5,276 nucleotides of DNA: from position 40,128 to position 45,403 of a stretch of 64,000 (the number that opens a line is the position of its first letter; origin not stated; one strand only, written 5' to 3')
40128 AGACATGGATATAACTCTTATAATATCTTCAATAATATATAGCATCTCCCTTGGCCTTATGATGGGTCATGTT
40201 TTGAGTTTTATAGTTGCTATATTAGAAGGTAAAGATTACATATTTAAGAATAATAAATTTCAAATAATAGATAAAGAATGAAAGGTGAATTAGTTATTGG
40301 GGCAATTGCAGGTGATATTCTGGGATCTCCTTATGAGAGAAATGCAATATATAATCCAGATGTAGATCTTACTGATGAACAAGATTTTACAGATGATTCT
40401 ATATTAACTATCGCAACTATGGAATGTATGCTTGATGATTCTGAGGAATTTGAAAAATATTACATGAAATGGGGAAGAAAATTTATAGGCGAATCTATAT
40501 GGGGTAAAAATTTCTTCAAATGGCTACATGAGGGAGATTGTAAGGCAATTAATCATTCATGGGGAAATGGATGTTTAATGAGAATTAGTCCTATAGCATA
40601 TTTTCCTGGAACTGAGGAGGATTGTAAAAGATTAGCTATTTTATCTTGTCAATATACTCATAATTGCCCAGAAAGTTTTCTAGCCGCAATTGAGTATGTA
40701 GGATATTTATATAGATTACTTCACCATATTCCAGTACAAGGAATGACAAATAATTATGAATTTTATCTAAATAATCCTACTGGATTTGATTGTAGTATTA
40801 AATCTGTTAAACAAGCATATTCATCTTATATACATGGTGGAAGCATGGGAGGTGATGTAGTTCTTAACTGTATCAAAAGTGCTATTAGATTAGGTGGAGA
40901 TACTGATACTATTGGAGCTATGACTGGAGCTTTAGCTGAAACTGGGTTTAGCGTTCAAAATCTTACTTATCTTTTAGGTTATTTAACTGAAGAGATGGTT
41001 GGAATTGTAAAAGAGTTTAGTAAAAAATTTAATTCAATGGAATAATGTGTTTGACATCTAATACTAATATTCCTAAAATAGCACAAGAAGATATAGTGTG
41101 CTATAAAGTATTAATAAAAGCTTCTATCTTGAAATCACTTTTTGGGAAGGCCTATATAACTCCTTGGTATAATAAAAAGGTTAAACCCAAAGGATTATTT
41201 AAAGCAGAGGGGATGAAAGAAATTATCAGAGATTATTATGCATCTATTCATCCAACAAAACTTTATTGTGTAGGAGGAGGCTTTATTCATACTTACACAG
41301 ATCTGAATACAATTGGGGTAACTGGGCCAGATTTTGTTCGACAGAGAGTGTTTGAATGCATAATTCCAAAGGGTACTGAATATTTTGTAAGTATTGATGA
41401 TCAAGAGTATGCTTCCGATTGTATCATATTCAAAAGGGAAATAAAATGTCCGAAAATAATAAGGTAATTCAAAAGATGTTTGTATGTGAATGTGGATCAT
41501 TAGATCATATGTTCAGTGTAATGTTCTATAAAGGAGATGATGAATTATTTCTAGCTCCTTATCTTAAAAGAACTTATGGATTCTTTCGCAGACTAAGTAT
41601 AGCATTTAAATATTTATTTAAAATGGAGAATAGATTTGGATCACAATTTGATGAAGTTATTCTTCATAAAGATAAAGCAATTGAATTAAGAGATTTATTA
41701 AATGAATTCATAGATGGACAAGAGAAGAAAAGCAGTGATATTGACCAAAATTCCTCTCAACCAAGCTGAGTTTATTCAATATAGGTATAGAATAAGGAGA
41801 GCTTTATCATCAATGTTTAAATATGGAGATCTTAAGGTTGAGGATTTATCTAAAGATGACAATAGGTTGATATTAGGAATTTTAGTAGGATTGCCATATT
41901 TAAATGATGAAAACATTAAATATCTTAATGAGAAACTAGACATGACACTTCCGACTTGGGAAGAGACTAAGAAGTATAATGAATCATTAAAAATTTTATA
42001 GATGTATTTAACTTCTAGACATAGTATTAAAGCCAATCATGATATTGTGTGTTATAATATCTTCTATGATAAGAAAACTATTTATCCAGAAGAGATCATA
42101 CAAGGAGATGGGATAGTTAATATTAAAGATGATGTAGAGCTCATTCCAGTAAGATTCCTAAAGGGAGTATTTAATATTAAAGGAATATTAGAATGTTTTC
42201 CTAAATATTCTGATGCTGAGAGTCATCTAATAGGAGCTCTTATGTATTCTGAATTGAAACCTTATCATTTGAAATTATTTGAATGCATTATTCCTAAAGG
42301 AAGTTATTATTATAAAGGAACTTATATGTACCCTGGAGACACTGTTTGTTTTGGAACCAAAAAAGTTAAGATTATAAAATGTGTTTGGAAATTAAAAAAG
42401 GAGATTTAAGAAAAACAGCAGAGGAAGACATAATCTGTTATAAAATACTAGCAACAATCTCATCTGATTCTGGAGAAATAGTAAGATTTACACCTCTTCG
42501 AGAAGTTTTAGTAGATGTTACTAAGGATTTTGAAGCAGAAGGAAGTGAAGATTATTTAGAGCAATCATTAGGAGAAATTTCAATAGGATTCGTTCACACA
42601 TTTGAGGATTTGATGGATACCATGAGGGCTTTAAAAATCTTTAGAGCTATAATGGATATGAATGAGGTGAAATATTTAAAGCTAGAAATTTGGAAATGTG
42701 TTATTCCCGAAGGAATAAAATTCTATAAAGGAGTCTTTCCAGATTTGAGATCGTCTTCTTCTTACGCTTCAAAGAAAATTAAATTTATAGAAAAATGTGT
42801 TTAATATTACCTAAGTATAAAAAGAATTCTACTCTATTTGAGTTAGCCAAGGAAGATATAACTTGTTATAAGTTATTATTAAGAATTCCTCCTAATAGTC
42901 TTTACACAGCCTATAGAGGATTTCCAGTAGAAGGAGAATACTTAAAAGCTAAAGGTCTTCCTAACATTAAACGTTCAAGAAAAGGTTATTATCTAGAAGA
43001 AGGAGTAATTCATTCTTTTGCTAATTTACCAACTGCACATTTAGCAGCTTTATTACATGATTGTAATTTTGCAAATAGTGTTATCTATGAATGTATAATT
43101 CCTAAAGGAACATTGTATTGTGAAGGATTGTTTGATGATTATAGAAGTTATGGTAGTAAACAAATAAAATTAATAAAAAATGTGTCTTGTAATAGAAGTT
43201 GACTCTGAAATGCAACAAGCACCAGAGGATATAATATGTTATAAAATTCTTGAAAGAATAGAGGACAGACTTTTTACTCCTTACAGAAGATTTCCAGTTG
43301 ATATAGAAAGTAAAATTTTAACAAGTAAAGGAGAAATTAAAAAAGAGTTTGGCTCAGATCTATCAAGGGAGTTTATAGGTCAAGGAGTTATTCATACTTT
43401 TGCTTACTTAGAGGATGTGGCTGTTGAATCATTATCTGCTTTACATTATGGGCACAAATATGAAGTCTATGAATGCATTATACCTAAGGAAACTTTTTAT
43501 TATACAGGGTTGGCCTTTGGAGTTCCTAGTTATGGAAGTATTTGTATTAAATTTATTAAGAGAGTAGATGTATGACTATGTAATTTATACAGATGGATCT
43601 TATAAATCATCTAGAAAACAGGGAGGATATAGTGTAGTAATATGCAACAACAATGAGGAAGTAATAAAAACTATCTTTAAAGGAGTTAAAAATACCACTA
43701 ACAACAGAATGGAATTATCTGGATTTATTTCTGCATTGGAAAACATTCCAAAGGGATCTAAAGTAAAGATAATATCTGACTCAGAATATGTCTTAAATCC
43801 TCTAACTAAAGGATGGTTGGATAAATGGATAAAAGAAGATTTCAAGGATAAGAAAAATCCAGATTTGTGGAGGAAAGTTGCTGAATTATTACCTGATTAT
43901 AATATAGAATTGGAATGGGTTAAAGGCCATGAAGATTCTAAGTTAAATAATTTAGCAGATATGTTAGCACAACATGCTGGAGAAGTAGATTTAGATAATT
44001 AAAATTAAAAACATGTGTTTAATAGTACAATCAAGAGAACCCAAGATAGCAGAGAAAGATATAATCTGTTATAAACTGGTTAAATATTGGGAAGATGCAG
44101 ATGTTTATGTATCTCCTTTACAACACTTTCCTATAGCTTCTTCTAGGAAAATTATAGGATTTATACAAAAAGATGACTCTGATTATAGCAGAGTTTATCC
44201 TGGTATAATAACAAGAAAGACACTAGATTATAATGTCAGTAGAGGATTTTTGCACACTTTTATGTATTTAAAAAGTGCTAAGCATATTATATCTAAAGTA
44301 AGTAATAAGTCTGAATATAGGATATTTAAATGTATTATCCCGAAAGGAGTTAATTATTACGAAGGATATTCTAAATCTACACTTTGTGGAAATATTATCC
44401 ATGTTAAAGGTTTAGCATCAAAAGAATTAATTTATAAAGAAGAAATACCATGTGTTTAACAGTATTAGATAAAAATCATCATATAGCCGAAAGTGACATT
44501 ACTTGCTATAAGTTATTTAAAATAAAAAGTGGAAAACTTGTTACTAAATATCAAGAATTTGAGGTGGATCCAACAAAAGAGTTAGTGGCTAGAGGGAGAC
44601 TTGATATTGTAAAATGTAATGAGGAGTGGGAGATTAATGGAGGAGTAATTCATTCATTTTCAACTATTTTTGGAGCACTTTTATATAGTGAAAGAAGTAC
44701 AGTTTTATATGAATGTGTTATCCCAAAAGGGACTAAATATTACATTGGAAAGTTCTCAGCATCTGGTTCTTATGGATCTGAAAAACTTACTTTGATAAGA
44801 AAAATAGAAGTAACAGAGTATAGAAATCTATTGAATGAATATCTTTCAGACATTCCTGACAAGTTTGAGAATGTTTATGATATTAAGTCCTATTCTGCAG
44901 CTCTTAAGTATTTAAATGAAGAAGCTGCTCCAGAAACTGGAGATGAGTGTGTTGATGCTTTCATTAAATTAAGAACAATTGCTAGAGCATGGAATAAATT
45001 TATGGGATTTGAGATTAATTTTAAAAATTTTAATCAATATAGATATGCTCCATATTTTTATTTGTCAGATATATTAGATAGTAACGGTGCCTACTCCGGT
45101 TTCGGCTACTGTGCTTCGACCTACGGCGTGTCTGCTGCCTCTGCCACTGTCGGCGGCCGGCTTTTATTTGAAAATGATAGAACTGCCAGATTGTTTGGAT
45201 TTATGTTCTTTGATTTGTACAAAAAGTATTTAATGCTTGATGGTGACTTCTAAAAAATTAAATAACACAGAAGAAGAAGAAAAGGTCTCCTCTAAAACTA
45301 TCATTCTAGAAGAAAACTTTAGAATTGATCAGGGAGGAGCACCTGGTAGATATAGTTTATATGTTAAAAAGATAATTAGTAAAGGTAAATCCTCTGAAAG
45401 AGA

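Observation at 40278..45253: ADP-ribosylglycohydrolase followed by a tandem array of seven diversified small paralogs, with RNase HI inserted in the array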

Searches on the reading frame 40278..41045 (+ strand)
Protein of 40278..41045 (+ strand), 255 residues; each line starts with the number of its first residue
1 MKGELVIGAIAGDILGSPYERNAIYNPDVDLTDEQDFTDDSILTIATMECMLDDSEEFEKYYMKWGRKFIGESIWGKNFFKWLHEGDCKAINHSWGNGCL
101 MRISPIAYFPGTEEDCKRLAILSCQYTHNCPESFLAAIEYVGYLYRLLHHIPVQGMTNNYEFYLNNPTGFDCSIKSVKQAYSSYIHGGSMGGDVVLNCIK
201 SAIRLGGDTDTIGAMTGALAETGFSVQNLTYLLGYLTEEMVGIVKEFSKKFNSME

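Call 4: search_protein_families(library=pfam, proteins=[window:40278-41045:+], max_evalue=1)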
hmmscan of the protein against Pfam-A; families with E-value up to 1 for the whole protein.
window:40278-41045:+ (255 aa): 1 family
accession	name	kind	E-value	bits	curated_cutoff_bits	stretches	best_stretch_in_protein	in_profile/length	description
PF03747.19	ADP_ribosyl_GH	-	2.4e-24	87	26.2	2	6-152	3-179/287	ADP-ribosylglycohydrolase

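Call 5: search_protein_families(library=phrogs, proteins=[window:40278-41045:+], max_evalue=0.1)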
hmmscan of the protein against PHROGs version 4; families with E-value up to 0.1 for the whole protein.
window:40278-41045:+ (255 aa): 2 families
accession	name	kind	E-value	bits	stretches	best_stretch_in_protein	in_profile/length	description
phrog_6572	-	other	9.5e-29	101.6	1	6-253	12-310/325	ADP-ribosylglycohydrolase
phrog_22100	-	unknown function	0.00018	21.9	1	83-137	104-157/306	-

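Call 76: search_solved_structures(query=window:40278-41045:+, max_evalue=0.001)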
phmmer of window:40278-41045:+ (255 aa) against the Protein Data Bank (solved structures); distinct sequences matched with E-value up to 0.001: 15.
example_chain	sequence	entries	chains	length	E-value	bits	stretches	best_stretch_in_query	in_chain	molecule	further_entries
8za7_A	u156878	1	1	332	5e-08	36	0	6-187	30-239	Lmo0067 protein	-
2qty_A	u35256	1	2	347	1.8e-06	30.9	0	93-164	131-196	Poly(ADP-ribose) glycohydrolase ARH3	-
6g1p_A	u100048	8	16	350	3.5e-06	30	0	198-230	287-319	ADP-ribosylhydrolase like 2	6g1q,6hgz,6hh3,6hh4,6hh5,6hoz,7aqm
2g4k_A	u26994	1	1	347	5.2e-06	29.4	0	93-164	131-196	ADP-ribosylhydrolase 3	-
2foz_A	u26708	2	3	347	5.2e-06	29.4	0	93-164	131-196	ADP-ribosylhydrolase like 2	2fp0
5zqy_A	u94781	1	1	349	5.3e-06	29.4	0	93-164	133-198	Poly(ADP-ribose) glycohydrolase ARH3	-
9rfd_A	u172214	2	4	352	5.5e-06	29.3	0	93-164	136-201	ADP-ribosylhydrolase ARH3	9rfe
2woe_A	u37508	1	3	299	5.8e-06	29.3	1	53-239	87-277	ADP-RIBOSYL-[DINITROGEN REDUCTASE] GLYCOHYDROLASE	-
2woc_A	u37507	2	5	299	6e-06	29.2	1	53-239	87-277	ADP-RIBOSYL-[DINITROGEN REDUCTASE] GLYCOHYDROLASE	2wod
6d36_C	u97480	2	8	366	6.4e-06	29.1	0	93-164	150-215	Poly(ADP-ribose) glycohydrolase ARH3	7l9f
7l9h_C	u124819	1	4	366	8.2e-06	28.8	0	94-164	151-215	ADP-ribose glycohydrolase ARH3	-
7akr_AAA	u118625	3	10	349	1.3e-05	28.1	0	93-164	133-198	ADP-ribose glycohydrolase ARH3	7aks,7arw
6d3a_C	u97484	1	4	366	2.3e-05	27.3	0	93-164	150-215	Poly(ADP-ribose) glycohydrolase ARH3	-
7l9i_C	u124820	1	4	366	8.5e-05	25.4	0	93-164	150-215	ADP-ribose glycohydrolase ARH3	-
2cwc_A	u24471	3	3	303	0.00027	23.8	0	199-225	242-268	ADP-ribosylglycohydrolase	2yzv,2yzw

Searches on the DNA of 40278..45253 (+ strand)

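Call 6: search_dna_similar(query=window:40278-45253:+, collection=phages, mode=near, max_rows=20)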
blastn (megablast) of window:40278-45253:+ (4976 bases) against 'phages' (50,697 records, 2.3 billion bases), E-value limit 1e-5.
No match.

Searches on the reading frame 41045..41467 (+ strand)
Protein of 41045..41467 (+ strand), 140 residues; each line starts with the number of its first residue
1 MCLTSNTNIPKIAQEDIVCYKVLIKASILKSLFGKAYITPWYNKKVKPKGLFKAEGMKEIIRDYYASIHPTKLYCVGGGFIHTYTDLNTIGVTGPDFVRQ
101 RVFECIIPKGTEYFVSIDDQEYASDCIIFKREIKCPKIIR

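Call 4: search_protein_families(library=pfam, proteins=[window:41045-41467:+], max_evalue=1)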
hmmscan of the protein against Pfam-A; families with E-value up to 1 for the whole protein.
window:41045-41467:+ (140 aa): 0 families

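Call 5: search_protein_families(library=phrogs, proteins=[window:41045-41467:+], max_evalue=0.1)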
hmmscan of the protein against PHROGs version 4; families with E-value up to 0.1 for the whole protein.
window:41045-41467:+ (140 aa): 1 family
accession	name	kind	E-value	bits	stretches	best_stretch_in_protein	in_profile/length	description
phrog_13450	-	unknown function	1.8e-09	39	1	1-121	1-116/153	-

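Call 7: search_protein_families(library=ncbifam, proteins=[window:41045-41467:+], max_evalue=1)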
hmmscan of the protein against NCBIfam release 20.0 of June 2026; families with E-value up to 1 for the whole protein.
window:41045-41467:+ (140 aa): 0 families

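Call 8: search_protein_families(library=padloc, proteins=[window:41045-41467:+], max_evalue=1)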
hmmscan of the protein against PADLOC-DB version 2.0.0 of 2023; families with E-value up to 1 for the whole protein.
window:41045-41467:+ (140 aa): 0 families

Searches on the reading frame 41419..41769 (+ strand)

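Call 4: search_protein_families(library=pfam, proteins=[window:41419-41769:+], max_evalue=1)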
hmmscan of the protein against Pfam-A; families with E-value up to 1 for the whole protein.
window:41419-41769:+ (116 aa): 1 family
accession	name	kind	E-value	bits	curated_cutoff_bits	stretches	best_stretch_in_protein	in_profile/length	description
PF13699.11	eCIS_core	-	0.13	12.9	22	1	68-87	9-28/79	eCIS core domain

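Call 5: search_protein_families(library=phrogs, proteins=[window:41419-41769:+], max_evalue=0.1)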
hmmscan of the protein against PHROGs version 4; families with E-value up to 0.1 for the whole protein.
window:41419-41769:+ (116 aa): 2 families
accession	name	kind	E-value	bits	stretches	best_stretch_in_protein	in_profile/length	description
phrog_12660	-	head and packaging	0.0044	18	1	18-110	7-106/112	virion structural protein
phrog_2600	-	unknown function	0.031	15.1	1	69-110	93-135/236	-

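Call 7: search_protein_families(library=ncbifam, proteins=[window:41419-41769:+], max_evalue=1)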
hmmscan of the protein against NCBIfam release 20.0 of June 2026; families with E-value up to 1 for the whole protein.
window:41419-41769:+ (116 aa): 0 families

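Call 8: search_protein_families(library=padloc, proteins=[window:41419-41769:+], max_evalue=1)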
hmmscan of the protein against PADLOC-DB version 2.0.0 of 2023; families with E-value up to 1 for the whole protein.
window:41419-41769:+ (116 aa): 0 families

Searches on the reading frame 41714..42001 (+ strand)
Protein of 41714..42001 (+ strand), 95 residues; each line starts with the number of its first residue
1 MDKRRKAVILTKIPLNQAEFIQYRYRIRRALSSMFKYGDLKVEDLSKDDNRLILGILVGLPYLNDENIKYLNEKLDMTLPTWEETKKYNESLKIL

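Call 7: search_protein_families(library=ncbifam, proteins=[window:41714-42001:+], max_evalue=1)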
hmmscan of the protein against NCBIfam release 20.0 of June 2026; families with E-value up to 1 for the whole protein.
window:41714-42001:+ (95 aa): 1 family
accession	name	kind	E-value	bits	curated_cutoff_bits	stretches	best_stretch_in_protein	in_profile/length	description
NF006219.0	PRK08344.1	equivalog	0.22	11.3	108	1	3-60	43-104/161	V-type ATP synthase subunit K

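Call 8: search_protein_families(library=padloc, proteins=[window:41714-42001:+], max_evalue=1)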
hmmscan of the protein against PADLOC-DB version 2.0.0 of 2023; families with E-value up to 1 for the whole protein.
window:41714-42001:+ (95 aa): 0 families

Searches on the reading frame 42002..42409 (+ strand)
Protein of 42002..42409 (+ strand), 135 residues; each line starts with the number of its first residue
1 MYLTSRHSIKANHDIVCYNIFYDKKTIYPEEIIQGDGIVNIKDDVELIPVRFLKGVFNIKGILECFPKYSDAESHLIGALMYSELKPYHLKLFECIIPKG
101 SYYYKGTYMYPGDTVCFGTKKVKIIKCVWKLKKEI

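Call 4: search_protein_families(library=pfam, proteins=[window:42002-42409:+], max_evalue=1)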
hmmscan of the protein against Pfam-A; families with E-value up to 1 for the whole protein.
window:42002-42409:+ (135 aa): 0 families

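Call 5: search_protein_families(library=phrogs, proteins=[window:42002-42409:+], max_evalue=0.1)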
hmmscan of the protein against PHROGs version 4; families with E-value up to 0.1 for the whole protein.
window:42002-42409:+ (135 aa): 1 family
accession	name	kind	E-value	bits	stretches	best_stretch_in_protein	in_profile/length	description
phrog_13450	-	unknown function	6e-07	30.8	1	64-111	71-116/153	-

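Call 7: search_protein_families(library=ncbifam, proteins=[window:42002-42409:+], max_evalue=1)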
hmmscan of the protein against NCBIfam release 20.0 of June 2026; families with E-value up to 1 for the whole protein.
window:42002-42409:+ (135 aa): 0 families

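Call 8: search_protein_families(library=padloc, proteins=[window:42002-42409:+], max_evalue=1)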
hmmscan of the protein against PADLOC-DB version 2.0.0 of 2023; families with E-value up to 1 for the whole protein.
window:42002-42409:+ (135 aa): 0 families
